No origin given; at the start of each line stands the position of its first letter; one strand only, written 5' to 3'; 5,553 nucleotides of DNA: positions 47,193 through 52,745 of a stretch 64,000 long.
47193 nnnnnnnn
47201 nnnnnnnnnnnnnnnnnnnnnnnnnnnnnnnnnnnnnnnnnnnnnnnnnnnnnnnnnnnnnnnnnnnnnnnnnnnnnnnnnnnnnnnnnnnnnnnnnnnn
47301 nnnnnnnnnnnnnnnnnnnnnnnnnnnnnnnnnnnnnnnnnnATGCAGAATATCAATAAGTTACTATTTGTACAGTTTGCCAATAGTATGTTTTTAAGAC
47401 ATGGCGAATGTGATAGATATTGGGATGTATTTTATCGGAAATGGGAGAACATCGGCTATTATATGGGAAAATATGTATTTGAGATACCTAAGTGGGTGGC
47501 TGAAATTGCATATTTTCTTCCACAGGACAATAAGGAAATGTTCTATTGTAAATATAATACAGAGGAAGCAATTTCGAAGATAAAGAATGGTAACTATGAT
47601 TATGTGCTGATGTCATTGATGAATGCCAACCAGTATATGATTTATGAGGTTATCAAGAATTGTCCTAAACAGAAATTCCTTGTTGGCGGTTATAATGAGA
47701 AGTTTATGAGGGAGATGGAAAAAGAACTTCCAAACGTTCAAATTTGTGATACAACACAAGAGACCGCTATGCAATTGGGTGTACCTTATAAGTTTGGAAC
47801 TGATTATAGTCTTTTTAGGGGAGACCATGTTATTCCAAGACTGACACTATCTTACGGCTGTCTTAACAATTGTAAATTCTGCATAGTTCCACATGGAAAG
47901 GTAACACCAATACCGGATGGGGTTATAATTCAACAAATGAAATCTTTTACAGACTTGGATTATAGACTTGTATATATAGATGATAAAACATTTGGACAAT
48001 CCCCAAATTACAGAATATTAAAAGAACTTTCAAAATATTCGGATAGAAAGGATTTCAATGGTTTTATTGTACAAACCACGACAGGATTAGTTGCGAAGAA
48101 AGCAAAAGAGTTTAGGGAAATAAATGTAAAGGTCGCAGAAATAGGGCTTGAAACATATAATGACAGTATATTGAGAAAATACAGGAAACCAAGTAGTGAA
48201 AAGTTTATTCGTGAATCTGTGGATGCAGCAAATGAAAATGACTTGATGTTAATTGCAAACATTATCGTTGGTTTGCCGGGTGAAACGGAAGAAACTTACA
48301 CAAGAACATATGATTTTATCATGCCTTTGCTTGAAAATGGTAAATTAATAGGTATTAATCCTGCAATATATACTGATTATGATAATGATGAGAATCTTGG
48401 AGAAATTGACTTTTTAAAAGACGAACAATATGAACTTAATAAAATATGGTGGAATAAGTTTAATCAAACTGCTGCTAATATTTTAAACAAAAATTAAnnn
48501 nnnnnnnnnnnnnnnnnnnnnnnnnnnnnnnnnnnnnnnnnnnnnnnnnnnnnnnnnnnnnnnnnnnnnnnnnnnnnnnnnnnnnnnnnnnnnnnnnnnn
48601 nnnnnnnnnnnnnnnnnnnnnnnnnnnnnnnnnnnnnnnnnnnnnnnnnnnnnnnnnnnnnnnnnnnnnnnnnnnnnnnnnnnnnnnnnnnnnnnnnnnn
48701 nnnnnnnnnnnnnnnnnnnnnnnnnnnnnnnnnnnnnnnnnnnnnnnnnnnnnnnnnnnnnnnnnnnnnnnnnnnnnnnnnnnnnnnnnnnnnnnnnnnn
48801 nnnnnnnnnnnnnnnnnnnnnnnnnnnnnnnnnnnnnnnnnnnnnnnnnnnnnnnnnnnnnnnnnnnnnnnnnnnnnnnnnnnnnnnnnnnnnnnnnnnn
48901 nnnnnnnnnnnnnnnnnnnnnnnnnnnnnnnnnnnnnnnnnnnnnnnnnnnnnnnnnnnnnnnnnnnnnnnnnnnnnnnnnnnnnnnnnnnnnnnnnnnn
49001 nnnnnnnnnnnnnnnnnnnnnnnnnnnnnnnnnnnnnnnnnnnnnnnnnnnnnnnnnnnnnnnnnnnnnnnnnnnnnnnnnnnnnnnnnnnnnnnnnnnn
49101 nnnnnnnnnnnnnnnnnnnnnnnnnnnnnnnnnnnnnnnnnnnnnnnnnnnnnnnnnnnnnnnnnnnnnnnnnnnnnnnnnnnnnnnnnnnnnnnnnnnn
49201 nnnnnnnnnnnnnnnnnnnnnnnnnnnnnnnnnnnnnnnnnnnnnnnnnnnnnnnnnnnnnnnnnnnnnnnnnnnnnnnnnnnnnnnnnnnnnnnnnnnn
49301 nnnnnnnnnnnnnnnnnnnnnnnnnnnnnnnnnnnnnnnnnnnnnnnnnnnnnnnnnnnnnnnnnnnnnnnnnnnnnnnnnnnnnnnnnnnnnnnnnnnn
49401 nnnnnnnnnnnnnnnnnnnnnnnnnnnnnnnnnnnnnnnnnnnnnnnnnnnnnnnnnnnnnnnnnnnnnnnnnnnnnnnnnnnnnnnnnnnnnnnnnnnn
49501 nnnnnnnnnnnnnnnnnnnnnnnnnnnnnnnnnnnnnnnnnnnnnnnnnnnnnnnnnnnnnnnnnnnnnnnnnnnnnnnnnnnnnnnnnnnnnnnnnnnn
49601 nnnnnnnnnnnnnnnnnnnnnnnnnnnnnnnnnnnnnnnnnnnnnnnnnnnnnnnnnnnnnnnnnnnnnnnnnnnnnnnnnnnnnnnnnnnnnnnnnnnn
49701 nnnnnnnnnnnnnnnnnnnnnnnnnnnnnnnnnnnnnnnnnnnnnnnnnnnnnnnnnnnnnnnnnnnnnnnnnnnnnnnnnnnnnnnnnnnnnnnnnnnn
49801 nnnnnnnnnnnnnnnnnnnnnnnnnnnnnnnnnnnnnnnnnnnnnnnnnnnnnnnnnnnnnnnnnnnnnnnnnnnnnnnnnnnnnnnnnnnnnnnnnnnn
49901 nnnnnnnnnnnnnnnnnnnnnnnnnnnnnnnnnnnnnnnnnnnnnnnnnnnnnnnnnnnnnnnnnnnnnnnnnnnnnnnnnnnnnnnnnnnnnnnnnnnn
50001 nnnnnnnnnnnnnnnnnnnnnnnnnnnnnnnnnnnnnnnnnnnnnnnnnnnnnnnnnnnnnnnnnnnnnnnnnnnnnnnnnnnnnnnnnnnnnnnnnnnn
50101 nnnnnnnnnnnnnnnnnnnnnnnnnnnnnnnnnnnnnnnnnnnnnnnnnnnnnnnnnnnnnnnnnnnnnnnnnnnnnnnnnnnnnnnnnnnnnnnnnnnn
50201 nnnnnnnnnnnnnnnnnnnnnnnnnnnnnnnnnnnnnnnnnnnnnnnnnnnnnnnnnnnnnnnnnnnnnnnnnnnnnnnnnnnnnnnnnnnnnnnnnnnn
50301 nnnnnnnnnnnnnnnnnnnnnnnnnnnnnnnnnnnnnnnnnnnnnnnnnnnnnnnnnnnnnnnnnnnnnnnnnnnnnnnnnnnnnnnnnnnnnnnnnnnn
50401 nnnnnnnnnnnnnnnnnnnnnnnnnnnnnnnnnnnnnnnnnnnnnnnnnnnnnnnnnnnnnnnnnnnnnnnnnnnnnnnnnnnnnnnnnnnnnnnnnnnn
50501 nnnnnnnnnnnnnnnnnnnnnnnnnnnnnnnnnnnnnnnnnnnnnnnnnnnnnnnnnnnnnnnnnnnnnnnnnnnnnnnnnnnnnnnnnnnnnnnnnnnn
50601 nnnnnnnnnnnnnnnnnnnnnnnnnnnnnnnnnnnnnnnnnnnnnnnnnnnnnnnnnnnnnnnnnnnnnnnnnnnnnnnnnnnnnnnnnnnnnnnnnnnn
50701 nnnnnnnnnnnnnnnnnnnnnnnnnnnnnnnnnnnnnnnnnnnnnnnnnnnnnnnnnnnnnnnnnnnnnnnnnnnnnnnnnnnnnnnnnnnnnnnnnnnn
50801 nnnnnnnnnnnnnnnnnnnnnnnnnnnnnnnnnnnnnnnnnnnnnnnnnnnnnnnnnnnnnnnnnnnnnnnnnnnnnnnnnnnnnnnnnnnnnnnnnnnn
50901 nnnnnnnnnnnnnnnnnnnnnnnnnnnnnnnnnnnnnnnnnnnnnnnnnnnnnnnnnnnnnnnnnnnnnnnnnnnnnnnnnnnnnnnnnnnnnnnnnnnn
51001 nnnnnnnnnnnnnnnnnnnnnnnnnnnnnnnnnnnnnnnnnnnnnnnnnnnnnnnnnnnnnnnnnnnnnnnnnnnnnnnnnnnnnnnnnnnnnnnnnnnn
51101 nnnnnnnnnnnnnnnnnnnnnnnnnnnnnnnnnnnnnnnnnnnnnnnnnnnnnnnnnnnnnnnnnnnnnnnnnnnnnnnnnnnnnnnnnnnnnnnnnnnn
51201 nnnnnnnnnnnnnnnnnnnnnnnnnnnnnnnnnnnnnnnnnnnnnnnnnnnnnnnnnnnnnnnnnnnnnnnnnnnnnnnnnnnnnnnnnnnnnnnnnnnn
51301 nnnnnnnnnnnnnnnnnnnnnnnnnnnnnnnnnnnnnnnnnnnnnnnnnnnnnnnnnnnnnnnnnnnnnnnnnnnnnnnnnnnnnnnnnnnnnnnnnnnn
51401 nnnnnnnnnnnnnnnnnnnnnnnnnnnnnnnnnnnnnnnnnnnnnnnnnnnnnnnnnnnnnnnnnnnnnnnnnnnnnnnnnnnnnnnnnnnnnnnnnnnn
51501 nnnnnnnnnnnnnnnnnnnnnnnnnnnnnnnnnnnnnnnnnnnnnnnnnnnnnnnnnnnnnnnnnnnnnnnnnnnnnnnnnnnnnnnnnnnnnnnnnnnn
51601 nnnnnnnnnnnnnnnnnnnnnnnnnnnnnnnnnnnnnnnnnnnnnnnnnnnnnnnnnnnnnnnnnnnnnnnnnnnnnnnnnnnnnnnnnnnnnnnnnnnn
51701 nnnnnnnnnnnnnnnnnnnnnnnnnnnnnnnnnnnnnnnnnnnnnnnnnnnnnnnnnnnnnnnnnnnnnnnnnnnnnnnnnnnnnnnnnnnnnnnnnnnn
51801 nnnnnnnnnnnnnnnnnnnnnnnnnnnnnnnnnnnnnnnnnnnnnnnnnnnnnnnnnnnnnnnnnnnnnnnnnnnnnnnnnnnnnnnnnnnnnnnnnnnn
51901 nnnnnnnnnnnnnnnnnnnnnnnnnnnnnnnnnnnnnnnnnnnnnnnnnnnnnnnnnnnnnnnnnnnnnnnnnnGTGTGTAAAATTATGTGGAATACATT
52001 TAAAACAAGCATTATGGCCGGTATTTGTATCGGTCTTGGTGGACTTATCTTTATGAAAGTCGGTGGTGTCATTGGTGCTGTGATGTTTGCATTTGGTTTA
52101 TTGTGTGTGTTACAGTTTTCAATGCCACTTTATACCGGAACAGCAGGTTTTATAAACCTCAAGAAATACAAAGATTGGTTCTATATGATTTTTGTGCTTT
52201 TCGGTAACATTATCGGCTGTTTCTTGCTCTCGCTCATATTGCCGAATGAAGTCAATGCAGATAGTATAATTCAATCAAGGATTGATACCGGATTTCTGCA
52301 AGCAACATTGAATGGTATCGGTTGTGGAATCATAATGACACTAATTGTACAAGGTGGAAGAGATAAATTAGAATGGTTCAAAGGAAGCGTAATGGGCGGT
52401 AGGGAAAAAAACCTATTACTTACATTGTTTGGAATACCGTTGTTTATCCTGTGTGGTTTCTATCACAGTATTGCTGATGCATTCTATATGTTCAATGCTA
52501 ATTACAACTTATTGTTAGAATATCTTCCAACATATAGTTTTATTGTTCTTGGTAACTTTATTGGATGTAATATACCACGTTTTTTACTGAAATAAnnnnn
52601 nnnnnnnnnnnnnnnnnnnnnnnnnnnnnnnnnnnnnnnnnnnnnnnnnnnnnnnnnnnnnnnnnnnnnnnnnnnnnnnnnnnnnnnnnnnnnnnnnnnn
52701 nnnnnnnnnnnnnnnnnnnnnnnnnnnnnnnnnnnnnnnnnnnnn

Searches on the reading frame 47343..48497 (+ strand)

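Call 11: search_protein_families(library=pfam, proteins=[window:47343-48497:+], max_evalue=0.001)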
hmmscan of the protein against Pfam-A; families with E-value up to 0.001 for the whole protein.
window:47343-48497:+ (384 aa): 1 family
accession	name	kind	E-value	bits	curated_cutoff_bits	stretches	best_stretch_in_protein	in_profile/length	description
PF04055.27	Radical_SAM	-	1.8e-18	67.7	29.5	1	169-326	3-166/166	Radical SAM superfamily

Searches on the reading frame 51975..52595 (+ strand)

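Call 41: search_protein_families(library=pfam, proteins=[window:51975-52595:+], max_evalue=0.001)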
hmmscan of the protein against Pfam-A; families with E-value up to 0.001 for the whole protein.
window:51975-52595:+ (206 aa): 1 family
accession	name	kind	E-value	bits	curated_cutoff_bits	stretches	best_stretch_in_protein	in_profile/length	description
PF01226.23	Form_Nir_trans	-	4.3e-14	52.9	34.6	1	6-198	19-230/240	Formate/nitrite transporter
